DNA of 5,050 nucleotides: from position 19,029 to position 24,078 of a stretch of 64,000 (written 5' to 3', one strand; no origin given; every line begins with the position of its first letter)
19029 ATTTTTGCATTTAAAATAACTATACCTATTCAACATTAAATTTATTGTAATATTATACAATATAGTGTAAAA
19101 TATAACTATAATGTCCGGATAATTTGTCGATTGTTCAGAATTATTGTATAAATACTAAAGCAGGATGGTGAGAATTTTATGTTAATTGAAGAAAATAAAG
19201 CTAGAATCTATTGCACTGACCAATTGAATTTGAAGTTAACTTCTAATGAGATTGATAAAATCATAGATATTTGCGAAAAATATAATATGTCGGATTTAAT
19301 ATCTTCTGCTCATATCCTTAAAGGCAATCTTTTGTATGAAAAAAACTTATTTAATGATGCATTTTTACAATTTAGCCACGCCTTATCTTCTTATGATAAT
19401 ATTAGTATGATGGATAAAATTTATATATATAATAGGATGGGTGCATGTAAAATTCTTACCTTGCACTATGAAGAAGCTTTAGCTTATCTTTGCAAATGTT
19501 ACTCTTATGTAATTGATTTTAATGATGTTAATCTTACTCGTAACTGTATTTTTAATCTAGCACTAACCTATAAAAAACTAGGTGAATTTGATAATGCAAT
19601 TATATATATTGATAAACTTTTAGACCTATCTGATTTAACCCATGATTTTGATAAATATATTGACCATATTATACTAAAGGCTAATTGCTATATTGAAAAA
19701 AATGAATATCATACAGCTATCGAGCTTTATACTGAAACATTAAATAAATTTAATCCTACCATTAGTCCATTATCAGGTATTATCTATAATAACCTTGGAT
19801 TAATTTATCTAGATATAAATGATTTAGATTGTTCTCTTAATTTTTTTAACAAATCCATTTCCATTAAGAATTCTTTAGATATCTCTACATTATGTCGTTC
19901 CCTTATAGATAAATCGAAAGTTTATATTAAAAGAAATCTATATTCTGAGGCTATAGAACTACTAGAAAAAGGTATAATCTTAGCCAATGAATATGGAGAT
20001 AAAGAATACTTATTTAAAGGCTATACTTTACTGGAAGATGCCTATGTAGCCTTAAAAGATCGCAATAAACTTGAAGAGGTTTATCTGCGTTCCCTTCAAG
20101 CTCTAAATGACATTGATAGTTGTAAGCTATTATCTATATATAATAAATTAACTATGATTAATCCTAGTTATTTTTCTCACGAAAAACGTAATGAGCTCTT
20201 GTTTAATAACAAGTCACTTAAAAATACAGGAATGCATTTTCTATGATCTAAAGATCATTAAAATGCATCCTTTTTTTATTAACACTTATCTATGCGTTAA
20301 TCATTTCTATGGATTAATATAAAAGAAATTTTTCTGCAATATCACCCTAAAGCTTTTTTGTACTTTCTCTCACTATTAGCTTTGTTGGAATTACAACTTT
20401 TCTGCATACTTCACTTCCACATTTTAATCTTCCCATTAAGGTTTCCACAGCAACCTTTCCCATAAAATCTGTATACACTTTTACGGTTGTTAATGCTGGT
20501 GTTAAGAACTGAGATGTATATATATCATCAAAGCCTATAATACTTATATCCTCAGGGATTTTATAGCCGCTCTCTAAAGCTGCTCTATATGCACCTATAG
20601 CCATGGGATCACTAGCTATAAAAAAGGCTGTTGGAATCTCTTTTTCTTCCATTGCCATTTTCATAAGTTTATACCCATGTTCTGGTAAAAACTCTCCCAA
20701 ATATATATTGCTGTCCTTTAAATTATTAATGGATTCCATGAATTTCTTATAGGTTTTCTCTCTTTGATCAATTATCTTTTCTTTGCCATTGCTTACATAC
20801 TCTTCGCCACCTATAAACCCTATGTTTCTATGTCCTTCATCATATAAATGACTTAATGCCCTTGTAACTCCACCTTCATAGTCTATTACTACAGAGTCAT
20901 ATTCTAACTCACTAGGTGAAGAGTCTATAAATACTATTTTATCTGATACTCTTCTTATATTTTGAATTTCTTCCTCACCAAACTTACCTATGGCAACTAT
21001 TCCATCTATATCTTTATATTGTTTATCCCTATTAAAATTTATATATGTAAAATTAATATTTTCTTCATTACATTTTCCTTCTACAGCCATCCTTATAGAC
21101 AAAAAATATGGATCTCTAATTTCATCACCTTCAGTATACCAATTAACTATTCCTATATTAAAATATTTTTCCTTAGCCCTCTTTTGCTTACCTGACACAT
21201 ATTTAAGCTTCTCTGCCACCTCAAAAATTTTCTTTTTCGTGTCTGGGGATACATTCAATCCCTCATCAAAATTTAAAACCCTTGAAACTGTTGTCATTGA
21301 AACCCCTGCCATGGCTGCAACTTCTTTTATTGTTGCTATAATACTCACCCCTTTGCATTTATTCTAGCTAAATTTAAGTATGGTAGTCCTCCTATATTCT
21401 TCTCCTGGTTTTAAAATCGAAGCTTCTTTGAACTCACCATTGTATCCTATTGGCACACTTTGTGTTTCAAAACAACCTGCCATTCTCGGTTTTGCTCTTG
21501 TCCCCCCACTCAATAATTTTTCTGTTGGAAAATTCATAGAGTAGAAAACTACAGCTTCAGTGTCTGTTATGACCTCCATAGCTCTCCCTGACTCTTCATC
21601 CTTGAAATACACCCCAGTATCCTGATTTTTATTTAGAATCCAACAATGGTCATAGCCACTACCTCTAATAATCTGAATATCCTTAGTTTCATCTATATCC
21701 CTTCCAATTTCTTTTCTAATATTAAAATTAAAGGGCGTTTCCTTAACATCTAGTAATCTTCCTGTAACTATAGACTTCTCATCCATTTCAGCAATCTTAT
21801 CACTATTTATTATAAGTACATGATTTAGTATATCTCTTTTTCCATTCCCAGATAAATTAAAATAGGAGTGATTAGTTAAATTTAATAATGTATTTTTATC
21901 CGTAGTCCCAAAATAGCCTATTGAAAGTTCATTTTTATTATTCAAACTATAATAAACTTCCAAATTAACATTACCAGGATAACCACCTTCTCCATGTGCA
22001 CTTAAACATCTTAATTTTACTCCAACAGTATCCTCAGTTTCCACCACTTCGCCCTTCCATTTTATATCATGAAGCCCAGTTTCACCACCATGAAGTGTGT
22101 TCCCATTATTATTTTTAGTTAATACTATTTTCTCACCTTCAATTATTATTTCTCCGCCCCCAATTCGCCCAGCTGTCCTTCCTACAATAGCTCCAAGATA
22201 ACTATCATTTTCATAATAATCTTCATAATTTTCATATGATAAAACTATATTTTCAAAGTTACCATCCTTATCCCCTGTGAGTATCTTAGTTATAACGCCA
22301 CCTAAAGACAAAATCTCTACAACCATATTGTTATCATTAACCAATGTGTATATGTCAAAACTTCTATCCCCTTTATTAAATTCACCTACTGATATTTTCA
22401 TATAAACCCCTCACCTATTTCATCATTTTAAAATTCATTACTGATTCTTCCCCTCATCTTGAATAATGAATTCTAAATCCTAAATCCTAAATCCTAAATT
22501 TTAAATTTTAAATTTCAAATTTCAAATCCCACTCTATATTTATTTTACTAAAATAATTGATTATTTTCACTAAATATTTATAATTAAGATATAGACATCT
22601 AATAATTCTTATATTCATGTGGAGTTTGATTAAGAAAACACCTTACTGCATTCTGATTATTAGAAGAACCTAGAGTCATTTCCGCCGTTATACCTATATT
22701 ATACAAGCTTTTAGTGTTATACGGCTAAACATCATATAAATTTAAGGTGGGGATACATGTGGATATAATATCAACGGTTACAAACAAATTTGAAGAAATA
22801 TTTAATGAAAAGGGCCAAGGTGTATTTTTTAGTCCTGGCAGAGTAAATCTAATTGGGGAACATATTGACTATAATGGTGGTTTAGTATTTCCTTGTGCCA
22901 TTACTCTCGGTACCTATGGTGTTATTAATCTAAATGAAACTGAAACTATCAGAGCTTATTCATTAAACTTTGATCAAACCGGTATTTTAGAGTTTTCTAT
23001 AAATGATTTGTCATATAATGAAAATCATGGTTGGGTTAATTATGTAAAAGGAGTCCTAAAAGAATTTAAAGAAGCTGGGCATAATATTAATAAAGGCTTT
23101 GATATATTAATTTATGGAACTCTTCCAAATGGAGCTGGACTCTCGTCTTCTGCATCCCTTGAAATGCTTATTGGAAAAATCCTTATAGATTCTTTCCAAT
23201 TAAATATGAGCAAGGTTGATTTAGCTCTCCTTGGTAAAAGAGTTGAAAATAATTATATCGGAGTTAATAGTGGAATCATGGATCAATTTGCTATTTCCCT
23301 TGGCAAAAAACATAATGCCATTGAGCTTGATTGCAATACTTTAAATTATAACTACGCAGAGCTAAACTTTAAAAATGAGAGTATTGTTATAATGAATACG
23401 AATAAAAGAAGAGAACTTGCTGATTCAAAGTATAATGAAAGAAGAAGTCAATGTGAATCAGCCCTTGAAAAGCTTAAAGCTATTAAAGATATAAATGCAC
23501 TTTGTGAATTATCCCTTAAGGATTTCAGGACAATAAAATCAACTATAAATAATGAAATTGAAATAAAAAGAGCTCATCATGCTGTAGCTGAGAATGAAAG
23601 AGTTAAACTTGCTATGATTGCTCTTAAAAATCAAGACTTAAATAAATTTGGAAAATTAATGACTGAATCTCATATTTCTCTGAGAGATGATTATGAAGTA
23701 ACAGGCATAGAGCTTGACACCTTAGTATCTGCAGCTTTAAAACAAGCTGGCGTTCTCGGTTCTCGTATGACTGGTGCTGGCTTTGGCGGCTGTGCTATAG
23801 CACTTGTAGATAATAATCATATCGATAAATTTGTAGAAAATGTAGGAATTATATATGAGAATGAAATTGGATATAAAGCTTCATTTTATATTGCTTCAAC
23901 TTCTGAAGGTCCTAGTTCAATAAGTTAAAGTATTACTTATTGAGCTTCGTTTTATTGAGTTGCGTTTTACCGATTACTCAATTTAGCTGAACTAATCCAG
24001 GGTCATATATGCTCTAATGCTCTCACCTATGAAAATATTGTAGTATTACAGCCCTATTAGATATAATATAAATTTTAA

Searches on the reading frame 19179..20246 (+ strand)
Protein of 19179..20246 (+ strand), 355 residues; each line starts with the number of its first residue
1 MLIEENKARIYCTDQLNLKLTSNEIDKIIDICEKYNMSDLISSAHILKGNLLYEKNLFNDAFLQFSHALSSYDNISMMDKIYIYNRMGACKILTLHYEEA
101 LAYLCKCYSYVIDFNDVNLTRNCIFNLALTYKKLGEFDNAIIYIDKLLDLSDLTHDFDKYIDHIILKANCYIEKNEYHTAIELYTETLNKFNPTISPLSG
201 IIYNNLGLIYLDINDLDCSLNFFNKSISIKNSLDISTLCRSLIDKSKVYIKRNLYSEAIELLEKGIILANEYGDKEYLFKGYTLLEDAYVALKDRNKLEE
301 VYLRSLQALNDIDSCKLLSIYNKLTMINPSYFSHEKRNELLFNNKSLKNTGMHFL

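Call 3: search_protein_families(library=pfam, proteins=[window:19179-20246:+], max_evalue=1)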
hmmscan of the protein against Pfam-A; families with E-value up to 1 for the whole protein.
window:19179-20246:+ (355 aa): 16 families
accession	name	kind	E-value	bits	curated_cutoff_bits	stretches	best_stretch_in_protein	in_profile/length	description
PF13424.12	TPR_12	-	4e-16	59.4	30.1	3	123-189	4-73/77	Tetratricopeptide repeat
PF07719.23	TPR_2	-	3.7e-15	55.2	27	1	124-150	4-30/34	Tetratricopeptide repeat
PF13176.12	TPR_7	-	1.9e-12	46.7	27.9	2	125-151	3-29/36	Tetratricopeptide repeat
PF00515.34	TPR_1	-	4.6e-12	45.7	27.8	3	125-149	5-29/34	Tetratricopeptide repeat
PF13181.12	TPR_8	-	1.1e-11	44.3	25.7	2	125-151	5-31/34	Tetratricopeptide repeat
PF17874.7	TPR_MalT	-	2.8e-06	27.3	45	1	123-267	42-189/336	MalT-like TPR region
PF13374.12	TPR_10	-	1.2e-05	25.6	27.5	0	126-149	7-30/42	Tetratricopeptide repeat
PF13428.12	TPR_14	-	2.5e-05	24.9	23.5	0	126-150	6-30/44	Tetratricopeptide repeat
PF13174.12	TPR_6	-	0.00011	23.1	26.3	1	124-149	3-28/33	Tetratricopeptide repeat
PF12895.13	ANAPC3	-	0.00017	22.2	27.2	1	136-187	4-49/82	Anaphase-promoting complex, cyclosome, subunit 3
PF13431.12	TPR_17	-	0.00022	21.7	24.4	0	196-216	9-29/34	Tetratricopeptide repeat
PF13432.12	TPR_16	-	0.00073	20.4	32.7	1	168-217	4-48/65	Tetratricopeptide repeat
PF14853.12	Fis1_TPR_C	-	0.0016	19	25.3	1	121-149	1-29/53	Fis1 C-terminal tetratricopeptide repeat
PF12862.13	ANAPC5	-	0.0037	17.7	23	1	96-144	13-61/91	Anaphase-promoting complex subunit 5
PF10300.15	Iml2-TPR_39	-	0.0074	15.5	22.2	1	92-179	275-361/467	Iml2/Tetratricopeptide repeat protein 39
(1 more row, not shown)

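Call 4: search_protein_families(library=ncbifam, proteins=[window:19179-20246:+], max_evalue=1)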
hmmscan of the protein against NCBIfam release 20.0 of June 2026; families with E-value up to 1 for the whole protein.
window:19179-20246:+ (355 aa): 7 families
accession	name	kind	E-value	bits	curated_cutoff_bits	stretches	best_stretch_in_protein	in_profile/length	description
NF040959.1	MamA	equivalog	1e-07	31.6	200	2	75-230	31-169/204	magnetosome protein MamA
NF002725.1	PRK02603.1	equivalog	8.4e-05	22.6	143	2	174-231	48-103/173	photosystem I assembly protein Ycf3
TIGR02795.1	tol_pal_ybgF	equivalog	0.00011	22.7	90.1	1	30-74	27-71/119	tol-pal system protein YbgF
NF047371.1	FlcA_CTERM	equivalog_domain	0.00017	20.2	300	1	124-220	350-451/646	periplasmic flagellar collar protein FlcA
NF047507.1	TPR_BatC_Lepto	exception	0.0023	17.4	175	2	124-193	61-127/214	TPR repeat-containing protein BatC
NF003420.0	PRK04841.1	equivalog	0.049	11.6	537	1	128-309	619-801/903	HTH-type transcriptional regulator MalT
NF047558.1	TPR_END_plus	domain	0.092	12.7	32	1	125-151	3-29/56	TPR end-of-group domain-containing protein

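Call 39: find_homologous_proteins(query=window:19179-20246:+)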
Query window:19179-20246:+ (355 aa): 20 proteins with E <= 0.001 among 2870 candidates.
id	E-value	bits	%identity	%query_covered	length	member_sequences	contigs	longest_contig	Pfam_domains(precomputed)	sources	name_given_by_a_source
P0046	5.0e-226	768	100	100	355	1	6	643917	PF17874.8,PF00515.35,PF13424.13,PF13176.13,PF21033.5,PF13428.13,PF13181.13,PF07719.24,PF13374.13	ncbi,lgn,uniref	ncbi:MAG: hypothetical protein RSA29_00230 [Clostridium sp.]|uniref:tetratricopeptide repeat protein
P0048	1.4e-195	668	88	100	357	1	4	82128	PF13431.13,PF13176.13,PF13428.13,PF13374.13,PF17874.8,PF00515.35,PF12895.14,PF13424.13,PF28559.1,PF21033.5,PF13432.13,PF13181.13,PF07719.24,PF13174.13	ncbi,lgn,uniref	ncbi:MAG: tetratricopeptide repeat protein [Clostridium sp.]|uniref:tetratricopeptide repeat protein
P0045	1.5e-134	467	64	99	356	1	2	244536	PF17874.8,PF00515.35,PF13424.13,PF13176.13,PF13428.13,PF13181.13,PF07719.24,PF13374.13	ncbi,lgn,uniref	ncbi:tetratricopeptide repeat protein [Clostridium sp.]|uniref:tetratricopeptide repeat protein n=1 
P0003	1.1e-88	316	49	98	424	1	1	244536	PF12844.14,PF01381.29,PF13176.13,PF13428.13,PF13374.13,PF17874.8,PF00515.35,PF13424.13,PF21033.5,PF13181.13,PF07719.24,PF13174.13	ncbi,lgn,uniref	ncbi:helix-turn-helix domain-containing protein [Clostridium sp.]|uniref:helix-turn-helix domain-con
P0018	2.5e-86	308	46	96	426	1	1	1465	PF12844.14,PF00515.35,PF01381.29,PF13424.13,PF13176.13,PF13428.13,PF13181.13,PF07719.24,PF13374.13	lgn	-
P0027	8.8e-85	303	46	96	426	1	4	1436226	PF12844.14,PF00515.35,PF01381.29,PF13424.13,PF13176.13,PF13428.13,PF13181.13,PF07719.24,PF13374.13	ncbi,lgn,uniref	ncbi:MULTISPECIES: helix-turn-helix domain-containing protein [unclassified Clostridium]|uniref:heli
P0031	1.5e-84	303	46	96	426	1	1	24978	PF12844.14,PF00515.35,PF01381.29,PF13424.13,PF13176.13,PF13428.13,PF13181.13,PF07719.24,PF13374.13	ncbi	-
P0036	1.5e-84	303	46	96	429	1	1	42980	PF12844.14,PF00515.35,PF01381.29,PF13424.13,PF13176.13,PF13428.13,PF13181.13,PF07719.24,PF13374.13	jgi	-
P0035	1.5e-84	303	46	96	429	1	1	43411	PF12844.14,PF00515.35,PF01381.29,PF13424.13,PF13176.13,PF13428.13,PF13181.13,PF07719.24,PF13374.13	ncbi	-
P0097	6.7e-84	300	49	93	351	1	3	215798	PF00515.35,PF13424.13,PF13181.13,PF07719.24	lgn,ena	-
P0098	2.1e-82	295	46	93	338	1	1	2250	PF12862.14,PF00515.35,PF13424.13,PF13176.13,PF13181.13,PF07719.24,PF13174.13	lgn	-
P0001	4.8e-82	294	47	96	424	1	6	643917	PF12862.14,PF17874.8,PF00515.35,PF01381.29,PF13424.13,PF13176.13,PF21033.5,PF13428.13,PF13181.13,PF07719.24,PF13374.13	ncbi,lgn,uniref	ncbi:MAG: helix-turn-helix domain-containing protein [Clostridium sp.]|uniref:helix-turn-helix domai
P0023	5.2e-82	294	45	96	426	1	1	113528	PF00515.35,PF01381.29,PF13424.13,PF13176.13,PF13428.13,PF13181.13,PF07719.24,PF13374.13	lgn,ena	-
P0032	1.9e-80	289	44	99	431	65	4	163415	PF12844.14,PF00515.35,PF01381.29,PF13424.13,PF13176.13,PF13428.13,PF13181.13,PF07719.24,PF13374.13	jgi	-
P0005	2.5e-79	285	48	92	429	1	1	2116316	PF12844.14,PF12862.14,PF00515.35,PF01381.29,PF13424.13,PF13176.13,PF13428.13,PF13181.13,PF07719.24,PF13174.13,PF13374.13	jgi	jgi:tetratricopeptide (TPR) repeat protein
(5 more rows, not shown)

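Call 71: find_encoding_contigs(protein=P0097, flank=7000, max_places=1)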
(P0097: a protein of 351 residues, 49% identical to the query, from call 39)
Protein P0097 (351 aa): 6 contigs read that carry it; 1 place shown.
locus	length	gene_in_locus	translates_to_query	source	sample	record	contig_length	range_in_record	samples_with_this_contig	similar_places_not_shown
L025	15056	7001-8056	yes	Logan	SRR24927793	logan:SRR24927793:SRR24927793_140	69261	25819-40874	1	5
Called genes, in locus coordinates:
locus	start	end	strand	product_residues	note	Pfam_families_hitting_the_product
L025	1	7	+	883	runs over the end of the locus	PF00690:Cation_ATPase_N, PF00122:E1-E2_ATPase, PF13246:Cation_ATPase, PF00702:Hydrolase, PF00689:Cation_ATPase_C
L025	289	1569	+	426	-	PF01381:HTH_3, PF12844:HTH_19, PF21033:RMD1-3 (faint), PF07719:TPR_2 (faint), PF13424:TPR_12 (weak), PF13424:TPR_12, PF00515:TPR_1 (weak), PF13424:TPR_12 (weak), +10 more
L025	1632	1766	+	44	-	-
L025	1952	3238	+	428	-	PF01381:HTH_3, PF12844:HTH_19 (weak), PF13181:TPR_8 (faint), PF13424:TPR_12 (faint), PF07719:TPR_2 (faint), PF13176:TPR_7 (faint), PF00515:TPR_1 (weak)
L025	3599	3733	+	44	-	-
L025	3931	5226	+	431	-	PF01381:HTH_3, PF07719:TPR_2 (faint), PF13181:TPR_8 (faint), PF13424:TPR_12 (faint), PF13176:TPR_7 (faint)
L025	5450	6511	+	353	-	PF00515:TPR_1 (faint), PF07719:TPR_2 (faint), PF13181:TPR_8 (faint), PF13424:TPR_12 (faint), PF13176:TPR_7 (faint)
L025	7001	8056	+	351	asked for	PF13424:TPR_12 (faint), PF00515:TPR_1 (faint), PF07719:TPR_2 (faint), PF13181:TPR_8 (faint)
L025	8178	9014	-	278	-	PF13509:S1_2, PF17783:WHD_CvfB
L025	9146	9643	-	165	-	PF01590:GAF, PF13185:GAF_2 (weak)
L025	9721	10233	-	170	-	PF00132:Hexapep (weak), PF25087:GMPPB_C (faint), PF25084:LbH_EIF2B, PF00132:Hexapep (weak), PF14602:Hexapep_2 (weak), PF00132:Hexapep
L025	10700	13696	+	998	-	PF08471:Ribonuc_red_2_N, PF02867:Ribonuc_red_lgC, PF12637:TSCPD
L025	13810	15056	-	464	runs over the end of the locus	-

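Call 74: predict_structure(alignment_id=A5)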
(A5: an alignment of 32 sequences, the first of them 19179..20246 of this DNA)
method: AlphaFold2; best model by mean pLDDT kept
length: 355 residues; sequences in the alignment: 32
mean_pLDDT: 91.5   pTM: 0.88
mean pLDDT of the five models: 91.5, 90.6, 90.5, 90.1, 90.0
residues with pLDDT >= 90: 284; 70-90: 50; 50-70: 10; < 50: 11
segments of 3 or more residues with pLDDT < 50: 345-355
pLDDT, mean of each block of 10 residues (from residue 1): 85 93 94 91 95 96 95 81 97 97 95 83 96 98 95 87 97 98 96 87 98 98 98 96 99 98 98 96 98 97 96 93 91 73 49 32
secondary structure, 60 per line:
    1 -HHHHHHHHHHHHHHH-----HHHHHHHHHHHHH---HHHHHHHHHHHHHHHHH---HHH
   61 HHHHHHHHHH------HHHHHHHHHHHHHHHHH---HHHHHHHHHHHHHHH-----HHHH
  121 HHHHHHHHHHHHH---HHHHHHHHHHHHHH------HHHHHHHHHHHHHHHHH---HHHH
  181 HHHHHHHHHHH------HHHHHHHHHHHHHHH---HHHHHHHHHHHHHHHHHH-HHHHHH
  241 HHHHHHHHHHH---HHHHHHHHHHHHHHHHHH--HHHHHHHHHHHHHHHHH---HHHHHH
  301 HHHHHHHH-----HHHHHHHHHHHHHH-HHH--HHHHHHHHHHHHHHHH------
elements in order: H2-16 H22-34 H38-54 H58-70 H77-93 H97-111 H117-133 H137-150 H157-173 H177-191 H198-212 H216-233 H235-251 H255-272 H275-291 H295-308 H314-327 H334-349

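Call 76: fold_search(model_id=the predicted structure, library=pdb)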
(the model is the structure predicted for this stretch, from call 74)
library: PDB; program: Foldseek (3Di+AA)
matches with E <= 10: 1698; with E <= 0.001: 338
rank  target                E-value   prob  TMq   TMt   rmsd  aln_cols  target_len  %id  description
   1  4g2v_A                3.8e-09  1.00  0.56  0.61   9.0       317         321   19  Structure complex of LGN binding with FRMPD1 (released 2013-01-23)
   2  4a1s_B                6.2e-09  1.00  0.53  0.55   9.0       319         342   19  Crystallographic structure of the Pins:Insc complex (released 2012-03-28)
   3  5a7d_H                9.8e-09  1.00  0.50  0.51  11.0       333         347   19  Tetrameric assembly of LGN with Inscuteable (released 2016-08-03)
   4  5a7d_C                1.2e-08  1.00  0.50  0.51  10.1       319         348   19  Tetrameric assembly of LGN with Inscuteable (released 2016-08-03)
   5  4a1s_A                1.3e-08  1.00  0.54  0.55   9.6       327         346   19  Crystallographic structure of the Pins:Insc complex (released 2012-03-28)
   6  4wne_A                1.5e-08  1.00  0.55  0.59   9.2       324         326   18  Crystal structure of the TPR domain of LGN in complex with Frmpd4/Preso1 at 2.0 Angstrom resolution (released 2015-09-16)
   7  5a7d_G                1.5e-08  1.00  0.50  0.51  10.3       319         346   19  Tetrameric assembly of LGN with Inscuteable (released 2016-08-03)
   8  9qhc_B                1.8e-08  1.00  0.42  0.52  15.1       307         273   21  Crystal structure of 8-repeat CTPR protein with eliminated coordination sites (released 2025-10-22)
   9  3sf4_B                2.0e-08  1.00  0.51  0.51   9.6       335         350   16  Crystal structure of the complex between the conserved cell polarity proteins Inscuteable and LGN (released 2011-11-23)
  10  4wng_A                2.1e-08  1.00  0.57  0.61   9.1       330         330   18  Crystal structure of the TPR domain of LGN in complex with Frmpd4/Preso1 at 2.1 Angstrom resolution (released 2015-09-16)
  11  5a7d_F                2.5e-08  1.00  0.50  0.51  10.9       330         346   18  Tetrameric assembly of LGN with Inscuteable (released 2016-08-03)
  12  3sf4_A                2.5e-08  1.00  0.49  0.49  10.0       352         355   14  Crystal structure of the complex between the conserved cell polarity proteins Inscuteable and LGN (released 2011-11-23)
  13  3ro2_A                3.1e-08  1.00  0.56  0.60   9.0       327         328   18  Structures of the LGN/NuMA complex (released 2012-03-07)
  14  4wnd_A                3.1e-08  1.00  0.55  0.59   8.8       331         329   18  Crystal structure of the TPR domain of LGN in complex with Frmpd4/Preso1 at 1.5 Angstrom resolution (released 2015-09-16)
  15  5a7d_D                3.3e-08  1.00  0.50  0.52  11.1       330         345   18  Tetrameric assembly of LGN with Inscuteable (released 2016-08-03)
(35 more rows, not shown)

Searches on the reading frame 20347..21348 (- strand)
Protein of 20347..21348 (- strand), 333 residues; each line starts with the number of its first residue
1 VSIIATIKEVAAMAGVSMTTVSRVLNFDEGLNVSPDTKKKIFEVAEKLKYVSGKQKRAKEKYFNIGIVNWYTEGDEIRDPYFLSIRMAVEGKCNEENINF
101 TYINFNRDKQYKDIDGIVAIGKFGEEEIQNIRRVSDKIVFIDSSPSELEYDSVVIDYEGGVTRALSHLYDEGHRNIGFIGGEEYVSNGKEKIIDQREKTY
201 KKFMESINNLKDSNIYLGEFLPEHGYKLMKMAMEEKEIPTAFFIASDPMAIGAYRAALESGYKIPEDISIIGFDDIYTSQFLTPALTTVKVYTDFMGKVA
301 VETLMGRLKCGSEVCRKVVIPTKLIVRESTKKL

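Call 3: search_protein_families(library=pfam, proteins=[window:20347-21348:-], max_evalue=1)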
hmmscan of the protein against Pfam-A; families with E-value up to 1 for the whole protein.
window:20347-21348:- (333 aa): 8 families
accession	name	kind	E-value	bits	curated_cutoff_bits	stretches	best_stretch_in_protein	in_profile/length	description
PF13377.12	Peripla_BP_3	-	1.1e-34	120.4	26.5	1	166-330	2-167/167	Periplasmic binding protein-like domain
PF00356.27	LacI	-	5.7e-15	55.3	27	1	6-51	1-44/46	Bacterial regulatory proteins, lacI family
PF00532.27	Peripla_BP_1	-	4.7e-10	39.8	22.2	1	79-326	13-279/281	Periplasmic binding proteins and sugar binding domain of LacI family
PF17009.10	DUF5090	-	0.013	16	27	0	186-224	7-44/187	Domain of unknown function (DUF5090)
PF13542.12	HTH_Tnp_ISL3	-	0.044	13.7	27.4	1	6-26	28-48/51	Helix-turn-helix domain of transposase family ISL3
PF13545.12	HTH_Crp_2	-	0.052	14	27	1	6-26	24-44/70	Crp-like helix-turn-helix domain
PF01381.28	HTH_3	-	0.099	13.1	23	1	6-26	11-31/55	Helix-turn-helix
PF13407.12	Peripla_BP_4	-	0.2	11.6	35.1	1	195-274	138-217/258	Periplasmic binding protein domain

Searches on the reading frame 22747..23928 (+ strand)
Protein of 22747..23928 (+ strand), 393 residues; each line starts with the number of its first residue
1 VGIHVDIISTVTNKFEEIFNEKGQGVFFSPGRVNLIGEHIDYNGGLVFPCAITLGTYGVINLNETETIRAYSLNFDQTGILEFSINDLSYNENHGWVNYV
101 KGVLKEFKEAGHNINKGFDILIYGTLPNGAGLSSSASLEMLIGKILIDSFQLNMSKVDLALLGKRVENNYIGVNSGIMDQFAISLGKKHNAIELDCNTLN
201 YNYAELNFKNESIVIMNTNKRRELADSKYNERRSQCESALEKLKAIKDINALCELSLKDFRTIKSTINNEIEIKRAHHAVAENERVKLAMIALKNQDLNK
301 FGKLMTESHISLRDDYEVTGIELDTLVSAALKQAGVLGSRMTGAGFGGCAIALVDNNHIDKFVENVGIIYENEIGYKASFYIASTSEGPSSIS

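Call 61: search_protein_families(library=pfam, proteins=[window:22747-23928:+], max_evalue=0.00001)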
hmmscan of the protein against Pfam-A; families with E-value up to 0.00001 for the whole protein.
window:22747-23928:+ (393 aa): 3 families
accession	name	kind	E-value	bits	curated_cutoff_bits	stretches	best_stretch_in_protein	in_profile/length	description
PF10509.15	GalKase_gal_bdg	-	5.3e-23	80.8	23.1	1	13-60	1-47/49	Galactokinase galactose-binding signature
PF00288.32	GHMP_kinases_N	-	6.9e-21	74.7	22.3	1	98-186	1-86/87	GHMP kinases N terminal domain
PF08544.19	GHMP_kinases_C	-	3.8e-14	53.3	21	1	290-367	2-80/85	GHMP kinases C terminal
